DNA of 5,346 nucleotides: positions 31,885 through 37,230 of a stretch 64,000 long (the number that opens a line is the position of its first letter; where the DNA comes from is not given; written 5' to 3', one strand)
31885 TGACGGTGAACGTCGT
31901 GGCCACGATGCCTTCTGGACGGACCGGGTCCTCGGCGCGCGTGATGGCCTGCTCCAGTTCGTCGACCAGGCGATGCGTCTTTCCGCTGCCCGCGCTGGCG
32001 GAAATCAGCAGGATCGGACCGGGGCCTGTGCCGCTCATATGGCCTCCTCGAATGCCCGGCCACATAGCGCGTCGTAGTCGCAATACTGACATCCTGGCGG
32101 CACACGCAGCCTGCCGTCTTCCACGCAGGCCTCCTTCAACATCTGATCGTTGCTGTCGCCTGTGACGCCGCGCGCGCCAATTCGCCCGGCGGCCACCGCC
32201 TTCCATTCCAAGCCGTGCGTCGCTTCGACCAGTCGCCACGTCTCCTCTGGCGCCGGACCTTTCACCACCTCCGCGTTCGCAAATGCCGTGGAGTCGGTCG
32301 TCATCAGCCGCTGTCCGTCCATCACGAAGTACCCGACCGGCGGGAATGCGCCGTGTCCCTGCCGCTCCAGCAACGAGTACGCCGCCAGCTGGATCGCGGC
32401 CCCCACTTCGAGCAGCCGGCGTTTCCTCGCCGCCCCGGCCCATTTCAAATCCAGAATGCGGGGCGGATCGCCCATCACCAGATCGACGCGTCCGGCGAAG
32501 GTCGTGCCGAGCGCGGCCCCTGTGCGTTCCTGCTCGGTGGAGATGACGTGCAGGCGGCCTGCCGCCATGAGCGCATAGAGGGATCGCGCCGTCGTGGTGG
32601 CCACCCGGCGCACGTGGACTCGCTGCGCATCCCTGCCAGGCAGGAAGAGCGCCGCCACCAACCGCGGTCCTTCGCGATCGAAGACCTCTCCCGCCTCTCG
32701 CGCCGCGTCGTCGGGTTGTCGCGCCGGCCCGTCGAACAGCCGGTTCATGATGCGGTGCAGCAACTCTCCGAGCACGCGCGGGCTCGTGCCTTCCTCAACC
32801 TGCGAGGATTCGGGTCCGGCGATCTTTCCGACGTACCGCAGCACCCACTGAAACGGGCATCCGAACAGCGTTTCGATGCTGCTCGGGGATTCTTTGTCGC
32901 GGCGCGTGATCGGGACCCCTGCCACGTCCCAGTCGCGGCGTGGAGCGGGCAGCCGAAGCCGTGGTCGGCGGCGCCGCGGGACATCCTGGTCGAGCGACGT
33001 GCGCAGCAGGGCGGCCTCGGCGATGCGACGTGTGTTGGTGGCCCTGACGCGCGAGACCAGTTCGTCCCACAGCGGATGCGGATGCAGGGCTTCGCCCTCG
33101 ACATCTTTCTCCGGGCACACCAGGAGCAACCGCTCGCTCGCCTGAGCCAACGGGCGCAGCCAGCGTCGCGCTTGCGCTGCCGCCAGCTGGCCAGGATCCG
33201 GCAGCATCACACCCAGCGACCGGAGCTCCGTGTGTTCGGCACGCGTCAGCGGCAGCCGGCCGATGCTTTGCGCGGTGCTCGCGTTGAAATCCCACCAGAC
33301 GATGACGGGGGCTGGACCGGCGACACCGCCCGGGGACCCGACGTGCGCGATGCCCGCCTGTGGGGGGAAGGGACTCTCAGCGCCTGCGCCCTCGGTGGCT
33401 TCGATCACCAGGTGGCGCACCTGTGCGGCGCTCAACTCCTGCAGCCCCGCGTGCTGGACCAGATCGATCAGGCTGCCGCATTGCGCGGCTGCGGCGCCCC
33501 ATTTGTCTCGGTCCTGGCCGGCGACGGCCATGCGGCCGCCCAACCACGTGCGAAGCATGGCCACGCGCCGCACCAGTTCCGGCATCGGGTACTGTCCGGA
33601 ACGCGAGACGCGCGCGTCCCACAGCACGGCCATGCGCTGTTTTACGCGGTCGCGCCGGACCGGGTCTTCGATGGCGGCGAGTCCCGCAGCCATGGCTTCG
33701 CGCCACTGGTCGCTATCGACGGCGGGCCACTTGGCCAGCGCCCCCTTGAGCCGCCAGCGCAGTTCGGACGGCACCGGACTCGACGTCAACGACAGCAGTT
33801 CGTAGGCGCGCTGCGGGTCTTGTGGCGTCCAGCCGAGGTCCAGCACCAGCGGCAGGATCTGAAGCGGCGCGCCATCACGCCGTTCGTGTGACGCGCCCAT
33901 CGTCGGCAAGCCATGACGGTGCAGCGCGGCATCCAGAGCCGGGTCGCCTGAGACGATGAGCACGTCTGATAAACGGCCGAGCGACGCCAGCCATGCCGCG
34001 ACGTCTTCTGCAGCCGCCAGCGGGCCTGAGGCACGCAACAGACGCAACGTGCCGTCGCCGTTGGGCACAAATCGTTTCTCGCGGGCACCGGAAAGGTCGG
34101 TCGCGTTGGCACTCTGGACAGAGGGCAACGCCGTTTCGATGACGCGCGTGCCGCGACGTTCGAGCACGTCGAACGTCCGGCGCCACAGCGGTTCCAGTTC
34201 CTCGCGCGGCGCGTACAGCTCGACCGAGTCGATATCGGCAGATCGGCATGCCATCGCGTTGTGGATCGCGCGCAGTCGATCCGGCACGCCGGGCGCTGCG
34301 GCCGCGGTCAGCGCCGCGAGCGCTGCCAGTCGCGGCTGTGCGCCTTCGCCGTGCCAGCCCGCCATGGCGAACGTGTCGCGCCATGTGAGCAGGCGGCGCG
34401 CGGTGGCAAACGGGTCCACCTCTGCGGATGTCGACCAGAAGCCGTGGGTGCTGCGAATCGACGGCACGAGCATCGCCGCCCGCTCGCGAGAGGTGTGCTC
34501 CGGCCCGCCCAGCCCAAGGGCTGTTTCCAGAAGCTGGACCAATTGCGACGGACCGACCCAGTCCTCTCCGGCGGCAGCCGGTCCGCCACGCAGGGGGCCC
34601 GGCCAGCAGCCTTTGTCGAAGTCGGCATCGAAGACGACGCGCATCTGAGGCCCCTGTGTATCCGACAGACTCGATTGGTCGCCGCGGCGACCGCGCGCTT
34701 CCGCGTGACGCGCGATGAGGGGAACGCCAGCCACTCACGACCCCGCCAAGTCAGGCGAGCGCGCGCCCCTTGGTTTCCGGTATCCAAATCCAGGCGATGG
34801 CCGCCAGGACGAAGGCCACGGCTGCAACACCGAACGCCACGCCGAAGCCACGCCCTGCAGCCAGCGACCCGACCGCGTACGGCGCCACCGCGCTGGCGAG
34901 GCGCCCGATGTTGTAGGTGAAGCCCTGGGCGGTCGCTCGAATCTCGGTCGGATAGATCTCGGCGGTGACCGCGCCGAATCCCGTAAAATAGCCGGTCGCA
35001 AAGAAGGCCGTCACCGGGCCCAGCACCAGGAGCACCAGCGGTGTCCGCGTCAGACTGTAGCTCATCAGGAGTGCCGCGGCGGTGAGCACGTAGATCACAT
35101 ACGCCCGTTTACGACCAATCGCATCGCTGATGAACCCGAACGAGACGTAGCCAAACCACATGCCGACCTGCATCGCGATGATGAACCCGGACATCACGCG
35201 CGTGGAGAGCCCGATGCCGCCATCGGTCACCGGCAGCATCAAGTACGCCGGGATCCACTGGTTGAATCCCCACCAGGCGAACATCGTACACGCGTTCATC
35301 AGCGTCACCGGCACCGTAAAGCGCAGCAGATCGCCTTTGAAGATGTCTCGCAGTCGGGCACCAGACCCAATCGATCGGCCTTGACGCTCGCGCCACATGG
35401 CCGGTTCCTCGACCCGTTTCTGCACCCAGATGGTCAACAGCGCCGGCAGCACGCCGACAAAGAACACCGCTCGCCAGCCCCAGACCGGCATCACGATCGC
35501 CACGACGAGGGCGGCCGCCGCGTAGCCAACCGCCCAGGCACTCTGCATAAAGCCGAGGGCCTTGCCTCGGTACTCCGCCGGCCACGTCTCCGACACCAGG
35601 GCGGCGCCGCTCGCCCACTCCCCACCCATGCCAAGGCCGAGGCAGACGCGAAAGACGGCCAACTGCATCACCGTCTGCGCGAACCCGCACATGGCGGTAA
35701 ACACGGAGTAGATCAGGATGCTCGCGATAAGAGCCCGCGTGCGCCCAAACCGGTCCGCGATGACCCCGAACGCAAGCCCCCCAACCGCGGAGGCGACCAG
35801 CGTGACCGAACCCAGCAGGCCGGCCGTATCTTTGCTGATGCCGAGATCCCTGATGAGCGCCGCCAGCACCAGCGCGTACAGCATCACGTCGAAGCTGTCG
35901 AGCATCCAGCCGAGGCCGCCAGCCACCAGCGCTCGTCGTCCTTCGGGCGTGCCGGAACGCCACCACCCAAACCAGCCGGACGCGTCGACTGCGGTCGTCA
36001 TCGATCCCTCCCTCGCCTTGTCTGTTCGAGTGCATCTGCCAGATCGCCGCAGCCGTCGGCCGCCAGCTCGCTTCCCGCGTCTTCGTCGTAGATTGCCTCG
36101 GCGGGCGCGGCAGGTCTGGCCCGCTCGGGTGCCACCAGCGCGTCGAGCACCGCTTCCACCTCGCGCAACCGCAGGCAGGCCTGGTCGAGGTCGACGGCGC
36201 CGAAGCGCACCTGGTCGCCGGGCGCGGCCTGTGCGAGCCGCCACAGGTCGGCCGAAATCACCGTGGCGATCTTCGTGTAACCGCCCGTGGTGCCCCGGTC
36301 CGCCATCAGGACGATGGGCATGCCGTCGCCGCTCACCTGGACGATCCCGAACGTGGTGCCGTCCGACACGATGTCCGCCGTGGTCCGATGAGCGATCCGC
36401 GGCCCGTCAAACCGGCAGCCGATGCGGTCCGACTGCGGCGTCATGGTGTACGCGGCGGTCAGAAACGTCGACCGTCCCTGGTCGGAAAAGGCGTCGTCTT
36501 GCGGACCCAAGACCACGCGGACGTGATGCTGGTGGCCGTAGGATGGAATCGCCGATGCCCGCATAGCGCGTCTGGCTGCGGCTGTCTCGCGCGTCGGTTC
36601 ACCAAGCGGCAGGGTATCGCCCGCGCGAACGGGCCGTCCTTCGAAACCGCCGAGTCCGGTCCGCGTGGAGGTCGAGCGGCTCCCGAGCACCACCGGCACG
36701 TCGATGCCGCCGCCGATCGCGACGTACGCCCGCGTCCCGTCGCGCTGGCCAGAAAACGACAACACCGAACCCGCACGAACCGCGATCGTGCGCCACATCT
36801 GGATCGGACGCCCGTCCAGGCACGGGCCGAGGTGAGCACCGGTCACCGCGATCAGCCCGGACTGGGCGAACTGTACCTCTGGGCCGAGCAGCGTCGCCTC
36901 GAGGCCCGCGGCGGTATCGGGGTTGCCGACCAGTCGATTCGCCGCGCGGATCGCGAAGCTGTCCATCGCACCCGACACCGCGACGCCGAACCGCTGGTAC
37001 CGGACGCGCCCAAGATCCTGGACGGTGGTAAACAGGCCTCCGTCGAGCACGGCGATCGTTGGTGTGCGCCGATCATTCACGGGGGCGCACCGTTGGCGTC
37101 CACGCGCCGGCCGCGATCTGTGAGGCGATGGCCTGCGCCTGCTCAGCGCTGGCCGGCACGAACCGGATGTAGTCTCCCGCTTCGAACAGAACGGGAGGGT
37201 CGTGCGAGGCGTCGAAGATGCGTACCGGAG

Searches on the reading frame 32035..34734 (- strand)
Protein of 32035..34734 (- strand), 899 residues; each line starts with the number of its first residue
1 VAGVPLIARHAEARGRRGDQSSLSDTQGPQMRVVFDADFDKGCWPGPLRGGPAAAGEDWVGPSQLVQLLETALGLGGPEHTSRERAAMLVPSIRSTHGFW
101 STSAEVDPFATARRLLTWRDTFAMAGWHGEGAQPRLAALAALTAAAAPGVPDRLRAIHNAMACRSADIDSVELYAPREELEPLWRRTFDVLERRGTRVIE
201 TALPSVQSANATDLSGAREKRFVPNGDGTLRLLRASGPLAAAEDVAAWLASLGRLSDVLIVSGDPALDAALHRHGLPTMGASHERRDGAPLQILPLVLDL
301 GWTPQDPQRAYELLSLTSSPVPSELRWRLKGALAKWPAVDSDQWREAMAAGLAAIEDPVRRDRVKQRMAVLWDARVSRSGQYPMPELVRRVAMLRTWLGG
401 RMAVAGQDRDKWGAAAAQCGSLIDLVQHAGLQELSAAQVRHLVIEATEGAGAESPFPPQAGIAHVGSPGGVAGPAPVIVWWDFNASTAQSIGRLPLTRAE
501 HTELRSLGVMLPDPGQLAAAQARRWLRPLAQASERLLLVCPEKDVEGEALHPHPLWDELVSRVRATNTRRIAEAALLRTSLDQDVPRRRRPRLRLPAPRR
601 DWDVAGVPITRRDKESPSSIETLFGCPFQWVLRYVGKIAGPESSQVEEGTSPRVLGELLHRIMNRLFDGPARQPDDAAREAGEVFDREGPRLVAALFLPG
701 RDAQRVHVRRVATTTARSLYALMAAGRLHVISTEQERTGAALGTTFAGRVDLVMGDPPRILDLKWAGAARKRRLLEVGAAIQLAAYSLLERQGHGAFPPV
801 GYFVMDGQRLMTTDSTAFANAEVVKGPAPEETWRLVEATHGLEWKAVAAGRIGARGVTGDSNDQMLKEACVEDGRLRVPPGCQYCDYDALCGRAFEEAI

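Call 36: search_protein_families(library=pfam, proteins=[window:32035-34734:-], max_evalue=0.00001)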
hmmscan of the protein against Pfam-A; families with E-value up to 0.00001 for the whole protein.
window:32035-34734:- (899 aa): 1 family
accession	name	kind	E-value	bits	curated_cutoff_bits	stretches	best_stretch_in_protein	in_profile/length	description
PF12705.13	PDDEXK_1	-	6.6e-23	82.3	22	1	616-891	3-246/247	PD-(D/E)XK nuclease superfamily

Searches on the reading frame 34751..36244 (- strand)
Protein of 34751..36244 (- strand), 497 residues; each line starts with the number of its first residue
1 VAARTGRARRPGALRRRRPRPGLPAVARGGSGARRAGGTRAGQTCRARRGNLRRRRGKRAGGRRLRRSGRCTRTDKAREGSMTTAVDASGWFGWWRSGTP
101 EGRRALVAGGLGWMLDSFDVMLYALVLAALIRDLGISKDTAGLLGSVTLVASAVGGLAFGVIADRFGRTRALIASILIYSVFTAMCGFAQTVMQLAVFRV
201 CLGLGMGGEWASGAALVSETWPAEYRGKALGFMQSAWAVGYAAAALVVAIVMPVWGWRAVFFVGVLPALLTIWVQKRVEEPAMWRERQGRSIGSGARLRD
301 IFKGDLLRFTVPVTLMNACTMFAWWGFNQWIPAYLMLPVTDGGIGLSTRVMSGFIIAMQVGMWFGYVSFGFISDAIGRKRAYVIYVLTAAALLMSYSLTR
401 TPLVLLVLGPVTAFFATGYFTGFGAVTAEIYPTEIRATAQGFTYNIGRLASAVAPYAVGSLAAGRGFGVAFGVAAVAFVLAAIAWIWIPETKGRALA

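Call 36: search_protein_families(library=pfam, proteins=[window:34751-36244:-], max_evalue=0.00001)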
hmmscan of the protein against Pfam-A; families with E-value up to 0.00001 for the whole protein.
window:34751-36244:- (497 aa): 2 families
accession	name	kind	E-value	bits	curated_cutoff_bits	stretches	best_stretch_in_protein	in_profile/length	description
PF07690.21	MFS_1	-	3.9e-48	164.6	33.4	2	114-366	6-260/347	Major Facilitator Superfamily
PF00083.30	Sugar_tr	-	1.9e-26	93.4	22.3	2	139-282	46-195/452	Sugar (and other) transporter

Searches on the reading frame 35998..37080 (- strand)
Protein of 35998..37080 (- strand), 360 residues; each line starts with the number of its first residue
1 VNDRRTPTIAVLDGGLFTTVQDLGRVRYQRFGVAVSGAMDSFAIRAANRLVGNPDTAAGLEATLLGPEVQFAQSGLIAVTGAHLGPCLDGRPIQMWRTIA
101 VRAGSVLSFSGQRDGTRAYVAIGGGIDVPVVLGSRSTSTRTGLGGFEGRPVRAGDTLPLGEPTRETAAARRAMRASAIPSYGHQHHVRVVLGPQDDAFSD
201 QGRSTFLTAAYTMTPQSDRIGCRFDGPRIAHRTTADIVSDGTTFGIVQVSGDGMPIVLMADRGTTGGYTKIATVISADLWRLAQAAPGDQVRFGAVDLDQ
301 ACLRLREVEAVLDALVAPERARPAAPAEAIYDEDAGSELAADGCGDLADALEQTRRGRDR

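Call 36: search_protein_families(library=pfam, proteins=[window:35998-37080:-], max_evalue=0.00001)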
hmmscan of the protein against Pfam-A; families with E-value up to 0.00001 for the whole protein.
window:35998-37080:- (360 aa): 1 family
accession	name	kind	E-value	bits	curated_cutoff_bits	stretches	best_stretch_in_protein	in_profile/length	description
PF02626.20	CT_A_B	-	2.3e-98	329.4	25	1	31-293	1-259/261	Carboxyltransferase domain, subdomain A and B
